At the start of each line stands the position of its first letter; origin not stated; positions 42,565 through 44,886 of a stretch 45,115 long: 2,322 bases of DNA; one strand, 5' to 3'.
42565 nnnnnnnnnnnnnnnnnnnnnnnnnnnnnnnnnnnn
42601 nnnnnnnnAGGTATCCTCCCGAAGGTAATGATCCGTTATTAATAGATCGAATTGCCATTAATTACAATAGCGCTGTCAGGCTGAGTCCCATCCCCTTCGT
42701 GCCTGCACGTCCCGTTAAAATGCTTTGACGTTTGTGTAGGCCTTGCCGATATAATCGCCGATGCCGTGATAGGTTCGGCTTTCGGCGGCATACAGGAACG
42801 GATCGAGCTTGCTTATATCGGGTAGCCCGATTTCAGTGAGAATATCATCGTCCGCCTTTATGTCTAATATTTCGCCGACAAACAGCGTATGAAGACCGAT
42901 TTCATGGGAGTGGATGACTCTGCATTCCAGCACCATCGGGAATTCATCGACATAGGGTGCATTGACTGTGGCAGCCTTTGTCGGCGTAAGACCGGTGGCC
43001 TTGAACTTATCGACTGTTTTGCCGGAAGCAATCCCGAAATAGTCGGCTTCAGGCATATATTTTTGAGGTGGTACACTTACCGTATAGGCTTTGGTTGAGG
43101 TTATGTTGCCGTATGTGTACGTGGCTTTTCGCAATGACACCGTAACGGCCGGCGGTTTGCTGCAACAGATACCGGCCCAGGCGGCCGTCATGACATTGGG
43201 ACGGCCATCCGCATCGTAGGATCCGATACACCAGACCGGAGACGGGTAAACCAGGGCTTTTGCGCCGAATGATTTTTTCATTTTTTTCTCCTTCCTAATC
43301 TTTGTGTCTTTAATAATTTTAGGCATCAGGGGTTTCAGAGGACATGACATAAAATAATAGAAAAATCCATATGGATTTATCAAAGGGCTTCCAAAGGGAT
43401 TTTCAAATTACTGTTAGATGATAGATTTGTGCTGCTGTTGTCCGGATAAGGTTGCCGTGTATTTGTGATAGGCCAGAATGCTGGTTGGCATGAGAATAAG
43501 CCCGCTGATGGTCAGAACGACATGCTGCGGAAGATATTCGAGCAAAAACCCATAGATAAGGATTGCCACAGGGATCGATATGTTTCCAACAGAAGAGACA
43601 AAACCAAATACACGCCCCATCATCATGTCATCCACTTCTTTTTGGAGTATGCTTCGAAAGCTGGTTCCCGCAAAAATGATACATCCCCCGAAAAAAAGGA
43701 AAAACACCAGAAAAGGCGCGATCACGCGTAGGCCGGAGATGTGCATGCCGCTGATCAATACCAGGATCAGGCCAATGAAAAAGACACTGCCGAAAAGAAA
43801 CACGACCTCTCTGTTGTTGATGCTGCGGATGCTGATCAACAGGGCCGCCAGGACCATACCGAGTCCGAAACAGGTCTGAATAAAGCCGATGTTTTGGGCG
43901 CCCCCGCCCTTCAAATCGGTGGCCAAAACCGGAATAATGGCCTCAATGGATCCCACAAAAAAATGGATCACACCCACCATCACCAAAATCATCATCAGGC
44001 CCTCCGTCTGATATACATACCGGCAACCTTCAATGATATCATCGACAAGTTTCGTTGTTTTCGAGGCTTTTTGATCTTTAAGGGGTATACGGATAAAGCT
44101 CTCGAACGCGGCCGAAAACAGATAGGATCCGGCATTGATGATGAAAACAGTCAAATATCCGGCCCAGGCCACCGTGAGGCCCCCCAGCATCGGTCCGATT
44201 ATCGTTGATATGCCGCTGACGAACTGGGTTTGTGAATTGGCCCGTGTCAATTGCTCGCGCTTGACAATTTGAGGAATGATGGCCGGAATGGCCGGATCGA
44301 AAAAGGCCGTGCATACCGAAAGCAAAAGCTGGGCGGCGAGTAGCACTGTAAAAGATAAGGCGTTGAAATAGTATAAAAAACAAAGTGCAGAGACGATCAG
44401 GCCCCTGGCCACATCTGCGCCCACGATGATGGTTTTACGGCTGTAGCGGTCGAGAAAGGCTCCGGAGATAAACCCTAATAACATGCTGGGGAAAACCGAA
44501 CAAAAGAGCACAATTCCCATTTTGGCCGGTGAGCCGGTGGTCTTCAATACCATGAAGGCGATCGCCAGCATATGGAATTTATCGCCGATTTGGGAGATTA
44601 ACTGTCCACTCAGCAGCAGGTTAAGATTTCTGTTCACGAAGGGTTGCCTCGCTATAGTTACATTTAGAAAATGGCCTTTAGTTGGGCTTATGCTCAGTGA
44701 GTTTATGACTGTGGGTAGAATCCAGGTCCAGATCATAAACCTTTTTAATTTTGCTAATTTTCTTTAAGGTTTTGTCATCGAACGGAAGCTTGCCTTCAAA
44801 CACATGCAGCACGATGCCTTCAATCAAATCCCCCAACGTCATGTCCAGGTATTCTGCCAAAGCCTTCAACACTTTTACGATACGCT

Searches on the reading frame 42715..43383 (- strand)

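Call 56: search_protein_families(library=ncbifam, proteins=[window:42715-43383:-], max_evalue=0.00001)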
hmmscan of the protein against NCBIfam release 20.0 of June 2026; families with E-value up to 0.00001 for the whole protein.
window:42715-43383:- (222 aa): 2 families
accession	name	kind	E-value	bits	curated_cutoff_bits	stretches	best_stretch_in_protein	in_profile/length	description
TIGR03615.1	RutF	equivalog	9.9e-07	28.9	254.75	1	58-179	25-141/156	NADH-dependent FMN reductase RutF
NF045733.1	StyMonoxStyB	equivalog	1.3e-06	28.5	200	1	45-176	10-132/150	styrene monooxygenase NADH-dependent flavin reductase subunit StyB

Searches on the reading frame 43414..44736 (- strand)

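Call 56: search_protein_families(library=ncbifam, proteins=[window:43414-44736:-], max_evalue=0.00001)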
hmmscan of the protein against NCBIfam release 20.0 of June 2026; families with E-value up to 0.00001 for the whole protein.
window:43414-44736:- (440 aa): 13 families
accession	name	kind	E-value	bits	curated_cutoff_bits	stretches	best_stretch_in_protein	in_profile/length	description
TIGR00900.1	2A0121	subfamily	1.3e-68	232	319.6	1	40-400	3-361/364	H+ Antiporter protein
NF000245.1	macrolide_MefA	exception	1e-31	110.4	675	1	41-420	14-391/405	macrolide efflux MFS transporter Mef(A)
NF012178.0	tet_MFS_V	exception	8.1e-30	104.3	640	1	32-417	4-389/409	tetracycline efflux MFS transporter Tet(V)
NF007792.0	PRK10489.1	equivalog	7.8e-27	94.3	324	1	35-421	16-394/419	enterobactin transporter EntS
NF000051.1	macrolide_MefB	exception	1.4e-22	80.3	800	1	37-421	10-391/409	macrolide efflux MFS transporter Mef(B)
NF000246.1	macrolide_MefC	exception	1.4e-22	80.3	870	1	44-424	16-394/407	macrolide efflux MFS transporter Mef(C)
NF000154.1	macrolide_MefEN2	exception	3.6e-20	72.7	800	1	38-416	8-382/401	macrolide efflux MFS transporter Mef(En2)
NF052575.1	MFS_efflux_Tap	equivalog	8.2e-19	67.9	625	1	38-406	6-375/401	multidrug efflux MFS transporter Tap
NF006386.0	PRK08633.1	equivalog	2.3e-18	65.4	1221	1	40-418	13-402/1147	acyl-[ACP]--phospholipid O-acyltransferase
TIGR00880.1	2_A_01_02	superfamily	3.4e-10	40.2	131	1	84-210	11-132/141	multidrug resistance protein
NF005291.0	PRK06814.1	equivalog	3.6e-10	38.4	1349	1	33-326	8-306/1140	acyl-[ACP]--phospholipid O-acyltransferase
NF007799.0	PRK10504.1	subfamily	8.2e-07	28.3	426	1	58-204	32-173/471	multidrug transporter subunit MdtD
NF053813.1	MFS_TcaB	equivalog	6.2e-06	25.2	475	0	88-360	58-324/396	putative multidrug effflux MFS transporter TcaB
